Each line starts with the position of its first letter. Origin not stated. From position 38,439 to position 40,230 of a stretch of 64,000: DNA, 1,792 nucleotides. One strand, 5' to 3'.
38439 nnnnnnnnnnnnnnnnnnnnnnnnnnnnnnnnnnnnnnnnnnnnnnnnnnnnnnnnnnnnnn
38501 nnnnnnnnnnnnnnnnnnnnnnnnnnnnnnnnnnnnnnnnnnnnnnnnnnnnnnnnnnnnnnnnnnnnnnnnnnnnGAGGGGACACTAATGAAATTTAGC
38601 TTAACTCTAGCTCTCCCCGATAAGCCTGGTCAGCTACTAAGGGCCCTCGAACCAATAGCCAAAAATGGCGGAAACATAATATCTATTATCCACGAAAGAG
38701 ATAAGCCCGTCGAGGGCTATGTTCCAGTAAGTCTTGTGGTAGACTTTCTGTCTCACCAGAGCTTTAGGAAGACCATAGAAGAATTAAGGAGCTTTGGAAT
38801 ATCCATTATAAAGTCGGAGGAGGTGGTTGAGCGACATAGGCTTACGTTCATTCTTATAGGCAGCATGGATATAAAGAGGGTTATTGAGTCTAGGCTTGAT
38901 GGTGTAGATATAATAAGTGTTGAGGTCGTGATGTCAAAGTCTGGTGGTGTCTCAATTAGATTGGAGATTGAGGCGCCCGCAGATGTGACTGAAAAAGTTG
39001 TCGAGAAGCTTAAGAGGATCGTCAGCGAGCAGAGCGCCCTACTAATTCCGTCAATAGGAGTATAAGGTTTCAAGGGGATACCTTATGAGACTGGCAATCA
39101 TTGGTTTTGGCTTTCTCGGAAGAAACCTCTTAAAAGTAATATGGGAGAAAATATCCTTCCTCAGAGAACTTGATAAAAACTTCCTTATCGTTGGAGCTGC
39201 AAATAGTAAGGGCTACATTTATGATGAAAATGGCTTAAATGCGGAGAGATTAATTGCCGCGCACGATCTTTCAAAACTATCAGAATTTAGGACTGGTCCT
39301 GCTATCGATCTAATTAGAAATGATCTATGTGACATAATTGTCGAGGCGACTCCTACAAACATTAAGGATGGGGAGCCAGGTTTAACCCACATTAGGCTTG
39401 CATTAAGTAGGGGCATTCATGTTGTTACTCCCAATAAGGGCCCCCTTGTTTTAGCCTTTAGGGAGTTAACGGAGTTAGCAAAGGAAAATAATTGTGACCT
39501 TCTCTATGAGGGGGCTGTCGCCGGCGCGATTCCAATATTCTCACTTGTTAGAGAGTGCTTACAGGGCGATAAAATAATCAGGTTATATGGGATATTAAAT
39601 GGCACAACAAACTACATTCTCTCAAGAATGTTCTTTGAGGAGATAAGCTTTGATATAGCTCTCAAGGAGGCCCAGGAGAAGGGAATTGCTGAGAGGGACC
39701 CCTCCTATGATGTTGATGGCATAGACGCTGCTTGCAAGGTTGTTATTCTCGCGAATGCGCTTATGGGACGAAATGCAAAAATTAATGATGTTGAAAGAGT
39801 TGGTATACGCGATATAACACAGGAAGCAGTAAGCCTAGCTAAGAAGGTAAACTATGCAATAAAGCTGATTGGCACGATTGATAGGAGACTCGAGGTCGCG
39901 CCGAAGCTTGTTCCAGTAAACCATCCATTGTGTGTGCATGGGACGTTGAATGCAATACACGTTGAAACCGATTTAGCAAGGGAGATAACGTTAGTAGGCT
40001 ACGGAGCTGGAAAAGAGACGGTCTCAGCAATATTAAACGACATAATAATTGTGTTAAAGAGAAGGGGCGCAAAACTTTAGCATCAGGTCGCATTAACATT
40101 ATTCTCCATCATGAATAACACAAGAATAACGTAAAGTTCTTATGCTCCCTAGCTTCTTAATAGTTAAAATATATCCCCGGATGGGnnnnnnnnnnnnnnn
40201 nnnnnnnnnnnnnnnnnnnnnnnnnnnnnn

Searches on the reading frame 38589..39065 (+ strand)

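Call 33: search_protein_families(library=pfam, proteins=[window:38589-39065:+], max_evalue=0.0001)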
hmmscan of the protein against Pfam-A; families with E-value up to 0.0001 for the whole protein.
window:38589-39065:+ (158 aa): 1 family
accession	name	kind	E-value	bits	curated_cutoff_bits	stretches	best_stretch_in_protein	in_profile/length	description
PF01842.31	ACT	-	3.6e-09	36.7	27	1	7-68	5-63/66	ACT domain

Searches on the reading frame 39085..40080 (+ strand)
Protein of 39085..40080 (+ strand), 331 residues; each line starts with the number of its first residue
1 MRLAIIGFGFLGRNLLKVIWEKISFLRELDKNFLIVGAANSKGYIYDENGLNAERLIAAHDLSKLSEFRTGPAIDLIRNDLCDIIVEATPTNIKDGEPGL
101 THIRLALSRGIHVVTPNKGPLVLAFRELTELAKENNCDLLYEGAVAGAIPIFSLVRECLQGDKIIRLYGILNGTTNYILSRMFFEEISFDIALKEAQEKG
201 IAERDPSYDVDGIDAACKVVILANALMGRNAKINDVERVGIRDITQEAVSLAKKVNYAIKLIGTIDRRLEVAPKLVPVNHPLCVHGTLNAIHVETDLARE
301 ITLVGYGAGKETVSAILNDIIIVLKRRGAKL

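Call 33: search_protein_families(library=pfam, proteins=[window:39085-40080:+], max_evalue=0.0001)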
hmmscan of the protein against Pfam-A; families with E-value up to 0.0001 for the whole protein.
window:39085-40080:+ (331 aa): 2 families
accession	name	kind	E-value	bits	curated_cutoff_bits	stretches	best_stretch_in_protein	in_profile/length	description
PF00742.24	Homoserine_dh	-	1.6e-55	188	22.9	1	150-321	1-173/173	Homoserine dehydrogenase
PF03447.22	NAD_binding_3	-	6.9e-07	30.4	24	1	8-142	2-116/116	Homoserine dehydrogenase, NAD binding domain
